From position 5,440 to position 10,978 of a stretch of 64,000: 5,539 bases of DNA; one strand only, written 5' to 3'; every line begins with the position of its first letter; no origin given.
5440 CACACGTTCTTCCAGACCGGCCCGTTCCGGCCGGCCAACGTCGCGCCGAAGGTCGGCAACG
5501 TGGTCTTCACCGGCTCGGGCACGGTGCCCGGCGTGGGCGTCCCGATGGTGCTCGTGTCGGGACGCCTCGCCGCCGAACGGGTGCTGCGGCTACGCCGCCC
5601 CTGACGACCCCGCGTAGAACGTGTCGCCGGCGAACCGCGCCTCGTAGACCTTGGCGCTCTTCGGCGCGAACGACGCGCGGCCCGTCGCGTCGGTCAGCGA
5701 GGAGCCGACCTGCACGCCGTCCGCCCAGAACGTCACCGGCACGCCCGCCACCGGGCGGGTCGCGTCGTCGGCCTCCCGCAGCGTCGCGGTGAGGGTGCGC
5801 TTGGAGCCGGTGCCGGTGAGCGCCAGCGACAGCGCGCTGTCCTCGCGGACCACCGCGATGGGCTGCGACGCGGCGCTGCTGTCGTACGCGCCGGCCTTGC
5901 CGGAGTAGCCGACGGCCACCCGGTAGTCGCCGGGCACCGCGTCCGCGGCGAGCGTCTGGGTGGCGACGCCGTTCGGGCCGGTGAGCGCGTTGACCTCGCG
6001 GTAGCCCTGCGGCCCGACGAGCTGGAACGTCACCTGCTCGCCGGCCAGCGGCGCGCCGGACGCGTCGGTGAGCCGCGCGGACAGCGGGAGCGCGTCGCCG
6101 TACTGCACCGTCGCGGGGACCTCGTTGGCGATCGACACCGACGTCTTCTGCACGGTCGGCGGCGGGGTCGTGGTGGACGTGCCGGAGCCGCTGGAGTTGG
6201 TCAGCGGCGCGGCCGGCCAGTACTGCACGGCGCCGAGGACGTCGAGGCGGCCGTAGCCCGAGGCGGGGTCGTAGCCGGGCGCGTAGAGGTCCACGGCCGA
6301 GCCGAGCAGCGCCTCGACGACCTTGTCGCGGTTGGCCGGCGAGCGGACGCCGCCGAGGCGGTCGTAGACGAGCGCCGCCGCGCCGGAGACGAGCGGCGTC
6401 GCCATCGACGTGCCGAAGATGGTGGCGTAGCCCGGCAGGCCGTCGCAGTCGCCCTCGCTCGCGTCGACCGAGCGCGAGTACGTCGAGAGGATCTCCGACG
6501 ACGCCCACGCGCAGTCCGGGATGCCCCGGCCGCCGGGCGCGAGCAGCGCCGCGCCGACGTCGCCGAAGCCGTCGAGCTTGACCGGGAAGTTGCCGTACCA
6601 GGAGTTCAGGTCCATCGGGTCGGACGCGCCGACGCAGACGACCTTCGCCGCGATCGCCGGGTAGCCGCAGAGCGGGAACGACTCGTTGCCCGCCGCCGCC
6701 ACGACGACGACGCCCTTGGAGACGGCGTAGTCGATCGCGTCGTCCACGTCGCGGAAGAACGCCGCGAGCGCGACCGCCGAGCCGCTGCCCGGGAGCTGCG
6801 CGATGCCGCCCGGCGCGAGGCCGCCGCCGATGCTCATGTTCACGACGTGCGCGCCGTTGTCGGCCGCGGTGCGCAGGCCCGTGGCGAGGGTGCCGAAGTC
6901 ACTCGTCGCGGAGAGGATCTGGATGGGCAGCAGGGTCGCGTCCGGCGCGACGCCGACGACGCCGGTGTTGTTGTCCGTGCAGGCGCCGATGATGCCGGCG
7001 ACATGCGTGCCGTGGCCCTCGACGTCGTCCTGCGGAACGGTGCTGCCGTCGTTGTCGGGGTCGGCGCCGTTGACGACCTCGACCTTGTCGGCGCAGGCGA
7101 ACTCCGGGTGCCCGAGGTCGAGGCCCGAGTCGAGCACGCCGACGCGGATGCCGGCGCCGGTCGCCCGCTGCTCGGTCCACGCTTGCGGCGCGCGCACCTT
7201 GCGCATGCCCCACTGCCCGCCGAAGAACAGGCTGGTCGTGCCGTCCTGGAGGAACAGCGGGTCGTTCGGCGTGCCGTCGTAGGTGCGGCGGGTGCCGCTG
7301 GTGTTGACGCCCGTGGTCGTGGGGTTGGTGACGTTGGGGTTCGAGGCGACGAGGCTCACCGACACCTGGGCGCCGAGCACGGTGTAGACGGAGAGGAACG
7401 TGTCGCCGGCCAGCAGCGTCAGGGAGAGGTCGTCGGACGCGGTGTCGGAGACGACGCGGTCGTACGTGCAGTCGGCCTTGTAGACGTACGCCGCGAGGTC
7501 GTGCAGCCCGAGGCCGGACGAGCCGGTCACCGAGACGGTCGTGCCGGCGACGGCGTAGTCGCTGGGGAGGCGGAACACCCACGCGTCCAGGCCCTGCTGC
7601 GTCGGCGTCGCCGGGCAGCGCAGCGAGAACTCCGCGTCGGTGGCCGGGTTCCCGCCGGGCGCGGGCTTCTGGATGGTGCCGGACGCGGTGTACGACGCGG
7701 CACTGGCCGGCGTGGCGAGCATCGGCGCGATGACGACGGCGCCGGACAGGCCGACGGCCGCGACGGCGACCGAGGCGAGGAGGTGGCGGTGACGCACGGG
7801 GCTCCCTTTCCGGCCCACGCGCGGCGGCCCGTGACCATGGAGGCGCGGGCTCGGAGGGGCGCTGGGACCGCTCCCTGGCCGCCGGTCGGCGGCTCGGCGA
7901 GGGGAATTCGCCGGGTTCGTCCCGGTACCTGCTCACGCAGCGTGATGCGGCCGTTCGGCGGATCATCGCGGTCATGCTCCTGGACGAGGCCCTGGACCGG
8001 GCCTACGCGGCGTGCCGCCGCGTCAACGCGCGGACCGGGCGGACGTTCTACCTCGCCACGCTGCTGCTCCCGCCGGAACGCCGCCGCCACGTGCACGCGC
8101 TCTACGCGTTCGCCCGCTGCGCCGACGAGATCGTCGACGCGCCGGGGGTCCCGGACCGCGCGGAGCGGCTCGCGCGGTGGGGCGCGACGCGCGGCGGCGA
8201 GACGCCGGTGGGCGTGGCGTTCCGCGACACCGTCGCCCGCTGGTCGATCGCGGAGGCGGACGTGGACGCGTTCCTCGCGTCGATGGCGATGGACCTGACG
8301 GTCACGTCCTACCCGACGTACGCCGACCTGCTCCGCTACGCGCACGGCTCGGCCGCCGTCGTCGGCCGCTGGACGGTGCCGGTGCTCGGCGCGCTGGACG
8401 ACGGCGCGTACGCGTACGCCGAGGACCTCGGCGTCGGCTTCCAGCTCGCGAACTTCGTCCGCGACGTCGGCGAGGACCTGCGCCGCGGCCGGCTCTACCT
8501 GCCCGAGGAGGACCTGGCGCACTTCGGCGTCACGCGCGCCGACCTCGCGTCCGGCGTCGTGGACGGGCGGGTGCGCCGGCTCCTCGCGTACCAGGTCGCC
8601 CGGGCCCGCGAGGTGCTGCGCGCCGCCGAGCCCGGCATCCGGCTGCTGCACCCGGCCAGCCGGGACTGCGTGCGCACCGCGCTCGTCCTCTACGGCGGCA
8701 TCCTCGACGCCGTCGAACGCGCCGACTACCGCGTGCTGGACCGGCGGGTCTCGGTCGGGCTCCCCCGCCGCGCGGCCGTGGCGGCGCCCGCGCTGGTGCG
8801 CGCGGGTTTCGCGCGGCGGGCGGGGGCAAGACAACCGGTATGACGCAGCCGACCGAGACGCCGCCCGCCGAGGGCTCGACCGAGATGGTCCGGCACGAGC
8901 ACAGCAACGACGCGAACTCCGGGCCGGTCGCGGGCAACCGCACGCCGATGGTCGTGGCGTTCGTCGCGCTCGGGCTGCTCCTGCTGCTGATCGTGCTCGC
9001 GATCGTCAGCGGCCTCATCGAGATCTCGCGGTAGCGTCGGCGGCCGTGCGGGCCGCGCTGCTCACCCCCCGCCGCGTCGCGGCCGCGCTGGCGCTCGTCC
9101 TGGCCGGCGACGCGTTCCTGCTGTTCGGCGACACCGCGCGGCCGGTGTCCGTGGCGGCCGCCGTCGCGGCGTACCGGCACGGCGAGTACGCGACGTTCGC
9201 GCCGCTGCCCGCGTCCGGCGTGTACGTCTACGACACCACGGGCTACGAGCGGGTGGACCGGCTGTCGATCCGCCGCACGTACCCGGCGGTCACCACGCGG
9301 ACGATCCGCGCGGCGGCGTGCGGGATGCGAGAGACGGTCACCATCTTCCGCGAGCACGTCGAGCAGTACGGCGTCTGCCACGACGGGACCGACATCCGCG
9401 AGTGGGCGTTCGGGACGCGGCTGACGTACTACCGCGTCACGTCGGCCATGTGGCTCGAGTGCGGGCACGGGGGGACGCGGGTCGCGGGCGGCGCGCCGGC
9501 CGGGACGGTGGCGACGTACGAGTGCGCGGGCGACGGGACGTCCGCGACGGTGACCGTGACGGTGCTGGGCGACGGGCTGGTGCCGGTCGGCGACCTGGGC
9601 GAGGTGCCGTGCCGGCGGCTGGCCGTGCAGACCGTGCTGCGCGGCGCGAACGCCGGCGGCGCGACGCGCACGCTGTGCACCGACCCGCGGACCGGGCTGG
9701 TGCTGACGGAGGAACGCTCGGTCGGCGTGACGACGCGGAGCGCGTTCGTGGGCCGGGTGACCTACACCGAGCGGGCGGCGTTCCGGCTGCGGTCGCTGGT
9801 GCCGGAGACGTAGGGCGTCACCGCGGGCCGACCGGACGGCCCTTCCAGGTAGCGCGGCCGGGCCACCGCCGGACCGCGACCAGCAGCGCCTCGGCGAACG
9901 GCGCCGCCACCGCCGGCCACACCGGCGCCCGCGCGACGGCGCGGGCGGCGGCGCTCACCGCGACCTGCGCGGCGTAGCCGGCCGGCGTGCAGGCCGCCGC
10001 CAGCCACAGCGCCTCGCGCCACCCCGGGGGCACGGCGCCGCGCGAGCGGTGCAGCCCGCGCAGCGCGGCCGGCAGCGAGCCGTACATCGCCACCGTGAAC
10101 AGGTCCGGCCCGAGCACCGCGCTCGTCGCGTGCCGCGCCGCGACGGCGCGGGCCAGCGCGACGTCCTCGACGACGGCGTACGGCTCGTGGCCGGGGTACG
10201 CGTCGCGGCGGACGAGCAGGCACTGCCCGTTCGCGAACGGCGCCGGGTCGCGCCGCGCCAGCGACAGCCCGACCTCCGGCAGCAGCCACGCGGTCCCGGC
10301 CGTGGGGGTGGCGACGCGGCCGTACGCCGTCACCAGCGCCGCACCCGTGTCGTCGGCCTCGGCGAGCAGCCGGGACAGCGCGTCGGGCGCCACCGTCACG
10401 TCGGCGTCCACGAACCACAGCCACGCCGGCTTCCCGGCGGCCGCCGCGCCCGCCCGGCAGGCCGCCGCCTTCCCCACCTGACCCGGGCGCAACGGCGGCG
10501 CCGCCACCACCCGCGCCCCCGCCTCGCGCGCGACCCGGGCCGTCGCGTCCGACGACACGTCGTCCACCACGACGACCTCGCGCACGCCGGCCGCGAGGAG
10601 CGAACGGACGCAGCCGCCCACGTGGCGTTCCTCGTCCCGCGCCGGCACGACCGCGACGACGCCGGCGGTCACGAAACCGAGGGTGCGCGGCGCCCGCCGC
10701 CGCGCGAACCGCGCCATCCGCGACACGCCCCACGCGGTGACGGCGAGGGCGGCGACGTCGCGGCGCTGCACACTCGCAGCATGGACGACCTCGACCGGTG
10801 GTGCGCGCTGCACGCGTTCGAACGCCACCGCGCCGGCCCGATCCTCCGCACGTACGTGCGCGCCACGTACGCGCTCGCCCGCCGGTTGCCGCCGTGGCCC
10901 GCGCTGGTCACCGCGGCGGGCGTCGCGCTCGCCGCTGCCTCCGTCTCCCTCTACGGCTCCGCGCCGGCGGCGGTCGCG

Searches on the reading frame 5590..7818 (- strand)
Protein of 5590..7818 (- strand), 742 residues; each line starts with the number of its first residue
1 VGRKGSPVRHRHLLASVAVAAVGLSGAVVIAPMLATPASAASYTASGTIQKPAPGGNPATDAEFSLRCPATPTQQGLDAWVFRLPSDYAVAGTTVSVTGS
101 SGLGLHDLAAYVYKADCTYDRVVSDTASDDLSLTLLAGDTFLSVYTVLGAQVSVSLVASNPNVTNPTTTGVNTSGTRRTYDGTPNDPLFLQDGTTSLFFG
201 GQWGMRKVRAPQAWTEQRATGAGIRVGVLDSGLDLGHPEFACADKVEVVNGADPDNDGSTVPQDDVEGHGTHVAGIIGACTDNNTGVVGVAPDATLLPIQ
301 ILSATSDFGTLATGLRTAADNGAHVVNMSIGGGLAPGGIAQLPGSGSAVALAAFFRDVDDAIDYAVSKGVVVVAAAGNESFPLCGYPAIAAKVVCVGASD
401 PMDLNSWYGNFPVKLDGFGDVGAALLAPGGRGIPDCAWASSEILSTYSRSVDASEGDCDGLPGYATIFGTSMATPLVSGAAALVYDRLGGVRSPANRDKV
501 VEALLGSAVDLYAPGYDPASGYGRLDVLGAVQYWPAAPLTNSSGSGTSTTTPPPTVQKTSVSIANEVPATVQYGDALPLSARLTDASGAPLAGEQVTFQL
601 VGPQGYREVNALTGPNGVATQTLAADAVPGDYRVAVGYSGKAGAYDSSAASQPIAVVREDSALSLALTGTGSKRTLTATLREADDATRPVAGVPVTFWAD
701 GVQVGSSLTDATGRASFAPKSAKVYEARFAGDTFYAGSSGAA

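Call 70: search_protein_families(library=pfam, proteins=[window:5590-7818:-], max_evalue=0.001)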
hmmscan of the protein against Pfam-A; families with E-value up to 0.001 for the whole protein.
window:5590-7818:- (742 aa): 4 families
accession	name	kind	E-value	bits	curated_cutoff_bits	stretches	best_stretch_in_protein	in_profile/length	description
PF00082.27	Peptidase_S8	-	3e-40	138.8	21.8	1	221-523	1-288/288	Subtilase family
PF02369.22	Big_1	-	5.1e-09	36.6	34.9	1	575-639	17-81/93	Bacterial Ig-like domain (group 1)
PF16640.11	Big_3_5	-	5.2e-09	37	35.5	1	567-656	4-87/88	Bacterial Ig-like domain (group 3)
PF09134.16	Invasin_D3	-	0.00086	20.2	33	1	579-644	24-88/98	Invasin, domain 3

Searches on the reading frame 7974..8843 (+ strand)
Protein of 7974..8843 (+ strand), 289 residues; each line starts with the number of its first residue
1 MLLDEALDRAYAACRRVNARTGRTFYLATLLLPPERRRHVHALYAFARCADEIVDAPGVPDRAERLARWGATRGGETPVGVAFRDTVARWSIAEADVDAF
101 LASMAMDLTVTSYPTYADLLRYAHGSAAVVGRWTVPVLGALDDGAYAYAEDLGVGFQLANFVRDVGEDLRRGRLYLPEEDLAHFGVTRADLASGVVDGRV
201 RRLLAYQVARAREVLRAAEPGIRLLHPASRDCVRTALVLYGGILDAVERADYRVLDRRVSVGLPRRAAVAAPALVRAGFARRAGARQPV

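Call 70: search_protein_families(library=pfam, proteins=[window:7974-8843:+], max_evalue=0.001)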
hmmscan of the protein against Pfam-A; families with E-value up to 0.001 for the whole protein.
window:7974-8843:+ (289 aa): 1 family
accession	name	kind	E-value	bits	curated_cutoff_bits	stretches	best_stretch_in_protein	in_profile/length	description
PF00494.24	SQS_PSY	-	9.8e-72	242.2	26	1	20-263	3-261/263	Squalene/phytoene synthase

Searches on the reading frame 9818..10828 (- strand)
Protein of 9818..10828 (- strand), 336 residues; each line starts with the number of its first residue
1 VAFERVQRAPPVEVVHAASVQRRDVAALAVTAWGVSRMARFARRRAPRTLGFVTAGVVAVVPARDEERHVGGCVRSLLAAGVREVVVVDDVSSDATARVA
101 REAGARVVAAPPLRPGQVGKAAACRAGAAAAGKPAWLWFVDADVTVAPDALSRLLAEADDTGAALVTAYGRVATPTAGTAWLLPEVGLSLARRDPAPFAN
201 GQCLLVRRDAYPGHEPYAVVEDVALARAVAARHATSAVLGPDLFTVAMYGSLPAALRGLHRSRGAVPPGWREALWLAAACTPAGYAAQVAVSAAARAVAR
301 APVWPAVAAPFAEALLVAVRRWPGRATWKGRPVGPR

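Call 70: search_protein_families(library=pfam, proteins=[window:9818-10828:-], max_evalue=0.001)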
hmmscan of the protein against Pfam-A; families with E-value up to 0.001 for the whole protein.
window:9818-10828:- (336 aa): 4 families
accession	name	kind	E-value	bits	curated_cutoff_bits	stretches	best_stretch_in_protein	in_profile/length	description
PF00535.33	Glycos_transf_2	-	1.3e-18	67.9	23.3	1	60-210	3-163/168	Glycosyl transferase family 2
PF13641.12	Glyco_tranf_2_3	-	3.6e-12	47.2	27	1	57-176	3-129/230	Glycosyltransferase like family 2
PF13506.12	Glyco_transf_21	-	1.2e-07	31.9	21.7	1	119-234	17-142/174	Glycosyl transferase family 21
PF13704.12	Glyco_tranf_2_4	-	0.00045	21.1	27.5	1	64-143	1-81/98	Glycosyl transferase family 2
